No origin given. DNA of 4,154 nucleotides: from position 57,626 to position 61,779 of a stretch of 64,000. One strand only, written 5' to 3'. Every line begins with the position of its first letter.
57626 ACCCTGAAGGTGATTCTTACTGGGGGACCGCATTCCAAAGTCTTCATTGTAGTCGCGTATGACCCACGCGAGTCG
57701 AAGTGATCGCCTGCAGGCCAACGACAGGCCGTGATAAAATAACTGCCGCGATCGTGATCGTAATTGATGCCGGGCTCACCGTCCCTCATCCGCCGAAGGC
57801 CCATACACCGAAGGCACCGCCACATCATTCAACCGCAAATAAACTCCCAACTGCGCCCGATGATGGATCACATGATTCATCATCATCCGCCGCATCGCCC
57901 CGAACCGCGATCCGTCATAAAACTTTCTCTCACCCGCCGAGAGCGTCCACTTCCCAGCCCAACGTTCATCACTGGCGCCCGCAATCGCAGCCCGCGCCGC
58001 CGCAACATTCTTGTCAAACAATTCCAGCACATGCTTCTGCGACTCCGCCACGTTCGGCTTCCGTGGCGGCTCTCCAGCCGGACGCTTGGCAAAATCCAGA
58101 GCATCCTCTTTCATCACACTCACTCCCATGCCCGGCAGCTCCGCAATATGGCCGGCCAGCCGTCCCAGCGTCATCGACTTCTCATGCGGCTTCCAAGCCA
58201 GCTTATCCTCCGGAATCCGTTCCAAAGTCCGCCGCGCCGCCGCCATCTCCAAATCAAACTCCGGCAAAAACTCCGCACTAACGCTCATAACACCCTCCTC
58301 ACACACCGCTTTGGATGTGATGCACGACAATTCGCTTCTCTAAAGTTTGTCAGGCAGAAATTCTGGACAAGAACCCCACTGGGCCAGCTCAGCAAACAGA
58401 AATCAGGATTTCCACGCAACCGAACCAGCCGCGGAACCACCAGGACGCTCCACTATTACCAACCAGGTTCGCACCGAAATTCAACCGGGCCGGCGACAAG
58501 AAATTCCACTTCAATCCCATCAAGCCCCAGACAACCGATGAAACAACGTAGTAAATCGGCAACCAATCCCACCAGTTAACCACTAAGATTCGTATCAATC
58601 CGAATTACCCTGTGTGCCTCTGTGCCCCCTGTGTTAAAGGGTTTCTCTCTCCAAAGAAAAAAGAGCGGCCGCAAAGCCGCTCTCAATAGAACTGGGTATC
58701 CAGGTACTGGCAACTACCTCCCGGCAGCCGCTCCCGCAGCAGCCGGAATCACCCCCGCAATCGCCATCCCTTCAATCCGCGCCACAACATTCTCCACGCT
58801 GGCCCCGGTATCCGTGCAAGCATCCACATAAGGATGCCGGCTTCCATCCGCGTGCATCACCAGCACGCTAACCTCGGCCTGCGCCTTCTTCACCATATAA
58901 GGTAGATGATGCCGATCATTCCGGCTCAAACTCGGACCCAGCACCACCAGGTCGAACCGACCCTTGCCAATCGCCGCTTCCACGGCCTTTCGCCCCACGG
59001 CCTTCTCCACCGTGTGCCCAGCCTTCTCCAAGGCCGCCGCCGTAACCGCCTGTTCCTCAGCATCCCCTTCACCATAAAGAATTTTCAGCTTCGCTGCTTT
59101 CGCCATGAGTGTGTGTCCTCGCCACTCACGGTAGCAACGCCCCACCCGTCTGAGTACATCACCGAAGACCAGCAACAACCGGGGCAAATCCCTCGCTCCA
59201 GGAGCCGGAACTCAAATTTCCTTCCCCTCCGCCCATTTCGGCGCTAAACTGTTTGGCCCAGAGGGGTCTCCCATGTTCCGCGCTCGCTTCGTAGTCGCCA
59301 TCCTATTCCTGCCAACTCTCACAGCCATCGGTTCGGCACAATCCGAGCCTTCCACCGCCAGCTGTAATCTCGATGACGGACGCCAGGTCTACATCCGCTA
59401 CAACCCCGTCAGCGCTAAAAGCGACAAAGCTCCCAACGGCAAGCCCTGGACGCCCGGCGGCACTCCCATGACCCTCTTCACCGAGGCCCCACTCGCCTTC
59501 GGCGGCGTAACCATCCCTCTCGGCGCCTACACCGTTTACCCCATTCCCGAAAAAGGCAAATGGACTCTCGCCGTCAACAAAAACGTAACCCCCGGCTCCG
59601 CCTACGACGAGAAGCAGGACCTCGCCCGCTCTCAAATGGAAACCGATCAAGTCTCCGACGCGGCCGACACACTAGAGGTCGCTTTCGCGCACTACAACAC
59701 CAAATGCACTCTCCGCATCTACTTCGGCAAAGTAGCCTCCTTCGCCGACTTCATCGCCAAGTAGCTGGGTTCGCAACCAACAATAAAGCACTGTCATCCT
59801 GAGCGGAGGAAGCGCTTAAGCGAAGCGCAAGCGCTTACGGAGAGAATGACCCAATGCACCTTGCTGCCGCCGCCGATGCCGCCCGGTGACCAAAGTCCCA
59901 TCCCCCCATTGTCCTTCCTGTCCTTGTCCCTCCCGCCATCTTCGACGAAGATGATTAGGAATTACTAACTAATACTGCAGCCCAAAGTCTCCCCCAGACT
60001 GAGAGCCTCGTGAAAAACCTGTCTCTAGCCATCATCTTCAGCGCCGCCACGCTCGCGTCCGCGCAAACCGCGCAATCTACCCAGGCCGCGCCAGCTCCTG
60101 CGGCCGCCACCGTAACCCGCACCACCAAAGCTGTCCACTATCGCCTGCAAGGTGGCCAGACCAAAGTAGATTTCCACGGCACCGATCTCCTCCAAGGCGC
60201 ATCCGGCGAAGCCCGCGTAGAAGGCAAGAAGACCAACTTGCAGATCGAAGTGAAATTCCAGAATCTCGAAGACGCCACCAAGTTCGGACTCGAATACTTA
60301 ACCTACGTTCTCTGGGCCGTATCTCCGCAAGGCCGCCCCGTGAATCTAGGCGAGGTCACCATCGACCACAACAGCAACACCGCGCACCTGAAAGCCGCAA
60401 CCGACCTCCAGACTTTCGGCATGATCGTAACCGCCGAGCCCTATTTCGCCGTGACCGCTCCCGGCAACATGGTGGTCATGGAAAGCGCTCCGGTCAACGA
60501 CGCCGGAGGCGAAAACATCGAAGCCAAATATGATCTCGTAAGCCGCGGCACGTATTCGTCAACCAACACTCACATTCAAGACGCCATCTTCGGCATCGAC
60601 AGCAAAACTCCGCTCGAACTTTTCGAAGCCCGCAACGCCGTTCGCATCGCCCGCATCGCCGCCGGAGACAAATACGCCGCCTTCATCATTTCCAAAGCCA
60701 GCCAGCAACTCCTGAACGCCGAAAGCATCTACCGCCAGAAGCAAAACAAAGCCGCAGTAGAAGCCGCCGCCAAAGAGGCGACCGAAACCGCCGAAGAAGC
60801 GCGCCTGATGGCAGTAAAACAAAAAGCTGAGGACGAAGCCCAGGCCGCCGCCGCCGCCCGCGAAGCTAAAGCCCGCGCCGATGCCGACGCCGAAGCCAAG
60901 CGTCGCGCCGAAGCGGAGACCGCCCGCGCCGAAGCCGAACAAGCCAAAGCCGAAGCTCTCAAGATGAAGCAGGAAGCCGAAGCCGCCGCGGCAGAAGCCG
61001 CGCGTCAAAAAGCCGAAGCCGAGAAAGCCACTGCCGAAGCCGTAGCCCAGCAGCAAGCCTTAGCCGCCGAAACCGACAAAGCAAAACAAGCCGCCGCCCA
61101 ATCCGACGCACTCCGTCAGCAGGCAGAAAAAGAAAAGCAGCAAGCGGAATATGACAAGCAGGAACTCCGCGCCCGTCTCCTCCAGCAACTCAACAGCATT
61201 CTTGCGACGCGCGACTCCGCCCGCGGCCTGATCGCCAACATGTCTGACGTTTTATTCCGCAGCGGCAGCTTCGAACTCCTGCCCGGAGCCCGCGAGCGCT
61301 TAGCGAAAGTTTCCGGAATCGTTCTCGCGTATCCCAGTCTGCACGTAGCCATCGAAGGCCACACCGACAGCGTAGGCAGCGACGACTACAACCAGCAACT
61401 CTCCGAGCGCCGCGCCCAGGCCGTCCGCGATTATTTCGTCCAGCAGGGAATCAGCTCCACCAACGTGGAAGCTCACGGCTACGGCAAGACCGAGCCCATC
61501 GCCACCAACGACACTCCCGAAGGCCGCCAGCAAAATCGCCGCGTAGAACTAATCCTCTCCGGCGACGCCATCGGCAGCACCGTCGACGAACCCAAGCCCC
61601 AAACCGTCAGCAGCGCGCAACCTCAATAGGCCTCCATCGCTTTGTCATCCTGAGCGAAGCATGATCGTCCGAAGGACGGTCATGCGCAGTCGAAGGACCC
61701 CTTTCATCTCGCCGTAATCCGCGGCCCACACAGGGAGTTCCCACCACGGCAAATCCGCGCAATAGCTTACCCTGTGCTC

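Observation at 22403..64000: Modular intergenic repeat family: fixed end modules, hairpin core that co-varies between copies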

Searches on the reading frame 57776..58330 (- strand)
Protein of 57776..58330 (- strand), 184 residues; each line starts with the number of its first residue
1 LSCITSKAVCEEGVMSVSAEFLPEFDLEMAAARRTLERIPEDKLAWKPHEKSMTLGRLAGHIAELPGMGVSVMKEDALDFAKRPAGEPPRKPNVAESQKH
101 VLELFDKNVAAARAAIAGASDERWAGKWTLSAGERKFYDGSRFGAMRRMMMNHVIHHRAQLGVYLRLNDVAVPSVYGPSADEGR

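Call 17: search_protein_families(library=pfam, proteins=[window:57776-58330:-], max_evalue=0.01)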
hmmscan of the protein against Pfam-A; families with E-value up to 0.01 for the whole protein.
window:57776-58330:- (184 aa): 4 families
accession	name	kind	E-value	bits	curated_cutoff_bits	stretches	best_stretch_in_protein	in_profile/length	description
PF12867.12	DinB_2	-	3.3e-12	47.4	24.8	1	26-161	3-128/128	DinB superfamily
PF05163.17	DinB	-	4.9e-11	43.3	23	1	15-180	1-157/165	DinB family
PF11716.13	MDMPI_N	-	7.8e-05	23.8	24.2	1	27-157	3-136/140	Mycothiol maleylpyruvate isomerase N-terminal domain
PF04978.18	MST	-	0.0011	19.9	27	1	29-159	10-134/149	Mycothiol-S-transferase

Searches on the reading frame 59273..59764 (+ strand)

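Call 17: search_protein_families(library=pfam, proteins=[window:59273-59764:+], max_evalue=0.01)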
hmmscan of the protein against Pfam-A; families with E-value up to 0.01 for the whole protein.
window:59273-59764:+ (163 aa): 1 family
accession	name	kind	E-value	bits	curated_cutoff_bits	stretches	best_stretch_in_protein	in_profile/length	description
PF11138.13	DUF2911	-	2.6e-15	56.9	27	1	30-153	7-138/145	Protein of unknown function (DUF2911)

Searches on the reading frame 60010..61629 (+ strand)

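Call 17: search_protein_families(library=pfam, proteins=[window:60010-61629:+], max_evalue=0.01)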
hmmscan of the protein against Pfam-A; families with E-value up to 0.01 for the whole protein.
window:60010-61629:+ (539 aa): 3 families
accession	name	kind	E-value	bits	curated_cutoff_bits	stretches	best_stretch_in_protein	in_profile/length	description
PF00691.25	OmpA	-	1.2e-23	83.7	27.2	1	415-510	1-98/98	OmpA family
PF10099.14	RskA_C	-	0.00071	20.3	29.4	1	14-144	18-122/135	Anti-sigma-K factor rskA, C-terminal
PF05359.17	DUF748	-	0.0036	15.8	50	1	405-454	872-921/1037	Domain of Unknown Function (DUF748)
